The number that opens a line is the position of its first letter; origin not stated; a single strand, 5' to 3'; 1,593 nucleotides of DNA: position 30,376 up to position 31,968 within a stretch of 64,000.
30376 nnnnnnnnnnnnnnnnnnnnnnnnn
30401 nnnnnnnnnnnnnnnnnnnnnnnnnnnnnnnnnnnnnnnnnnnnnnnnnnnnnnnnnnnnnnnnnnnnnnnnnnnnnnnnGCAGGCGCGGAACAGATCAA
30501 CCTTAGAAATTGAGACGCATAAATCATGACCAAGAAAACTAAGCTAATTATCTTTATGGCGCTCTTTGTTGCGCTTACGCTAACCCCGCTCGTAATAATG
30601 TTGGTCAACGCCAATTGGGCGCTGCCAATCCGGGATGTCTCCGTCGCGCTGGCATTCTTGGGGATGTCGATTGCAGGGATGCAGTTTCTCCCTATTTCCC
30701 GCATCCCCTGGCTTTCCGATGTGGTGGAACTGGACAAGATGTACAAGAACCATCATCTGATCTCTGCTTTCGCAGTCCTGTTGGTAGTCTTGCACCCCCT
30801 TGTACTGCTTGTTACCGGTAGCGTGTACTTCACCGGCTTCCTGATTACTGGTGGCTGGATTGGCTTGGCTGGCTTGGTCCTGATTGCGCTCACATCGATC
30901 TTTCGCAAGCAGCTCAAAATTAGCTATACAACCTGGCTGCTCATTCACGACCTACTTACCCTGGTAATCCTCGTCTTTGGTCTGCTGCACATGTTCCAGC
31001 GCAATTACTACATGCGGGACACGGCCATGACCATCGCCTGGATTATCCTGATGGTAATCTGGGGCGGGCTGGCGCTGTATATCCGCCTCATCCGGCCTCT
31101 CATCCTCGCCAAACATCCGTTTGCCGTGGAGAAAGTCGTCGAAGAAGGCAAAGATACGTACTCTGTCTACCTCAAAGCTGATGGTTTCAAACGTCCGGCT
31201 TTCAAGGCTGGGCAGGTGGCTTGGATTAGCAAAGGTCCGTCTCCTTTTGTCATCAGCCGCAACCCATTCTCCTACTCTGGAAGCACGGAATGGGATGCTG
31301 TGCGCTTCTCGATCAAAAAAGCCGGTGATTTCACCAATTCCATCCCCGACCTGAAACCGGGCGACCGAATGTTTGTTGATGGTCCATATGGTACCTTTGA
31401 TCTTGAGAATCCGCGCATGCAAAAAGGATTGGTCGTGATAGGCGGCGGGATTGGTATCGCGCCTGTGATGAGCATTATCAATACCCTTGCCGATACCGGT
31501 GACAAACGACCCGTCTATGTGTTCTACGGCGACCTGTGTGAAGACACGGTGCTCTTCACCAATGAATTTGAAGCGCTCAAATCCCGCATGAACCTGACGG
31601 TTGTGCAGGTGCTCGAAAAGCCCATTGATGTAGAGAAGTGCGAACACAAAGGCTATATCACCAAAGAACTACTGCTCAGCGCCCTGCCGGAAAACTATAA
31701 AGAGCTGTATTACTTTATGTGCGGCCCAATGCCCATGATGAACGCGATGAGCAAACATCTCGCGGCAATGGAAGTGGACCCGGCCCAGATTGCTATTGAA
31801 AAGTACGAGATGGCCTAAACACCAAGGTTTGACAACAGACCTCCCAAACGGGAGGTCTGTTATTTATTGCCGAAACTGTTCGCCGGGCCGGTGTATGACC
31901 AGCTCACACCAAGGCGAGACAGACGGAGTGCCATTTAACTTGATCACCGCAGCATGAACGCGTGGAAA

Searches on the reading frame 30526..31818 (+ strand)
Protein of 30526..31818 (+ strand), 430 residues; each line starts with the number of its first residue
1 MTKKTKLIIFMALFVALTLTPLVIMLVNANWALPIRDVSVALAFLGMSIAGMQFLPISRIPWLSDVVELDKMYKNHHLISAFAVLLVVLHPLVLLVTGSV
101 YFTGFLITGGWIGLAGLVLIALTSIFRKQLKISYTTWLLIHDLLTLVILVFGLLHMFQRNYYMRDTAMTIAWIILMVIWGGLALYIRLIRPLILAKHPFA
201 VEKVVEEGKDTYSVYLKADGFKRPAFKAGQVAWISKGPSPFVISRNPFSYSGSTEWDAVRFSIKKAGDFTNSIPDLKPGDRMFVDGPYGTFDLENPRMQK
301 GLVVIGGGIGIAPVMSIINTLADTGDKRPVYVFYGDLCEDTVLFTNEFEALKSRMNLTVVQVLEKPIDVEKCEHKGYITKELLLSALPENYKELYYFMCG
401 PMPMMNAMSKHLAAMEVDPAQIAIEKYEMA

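Call 38: search_protein_families(library=pfam, proteins=[window:30526-31818:+], max_evalue=0.00001)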
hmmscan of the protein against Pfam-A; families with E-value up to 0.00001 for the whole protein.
window:30526-31818:+ (430 aa): 2 families
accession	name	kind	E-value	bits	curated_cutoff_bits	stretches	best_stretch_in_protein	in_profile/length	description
PF00175.26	NAD_binding_1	-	1.1e-16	61.9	22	1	305-409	2-108/109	Oxidoreductase NAD-binding domain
PF01794.25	Ferric_reduct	-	5.3e-08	33.4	28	1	43-151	2-120/121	Ferric reductase like transmembrane component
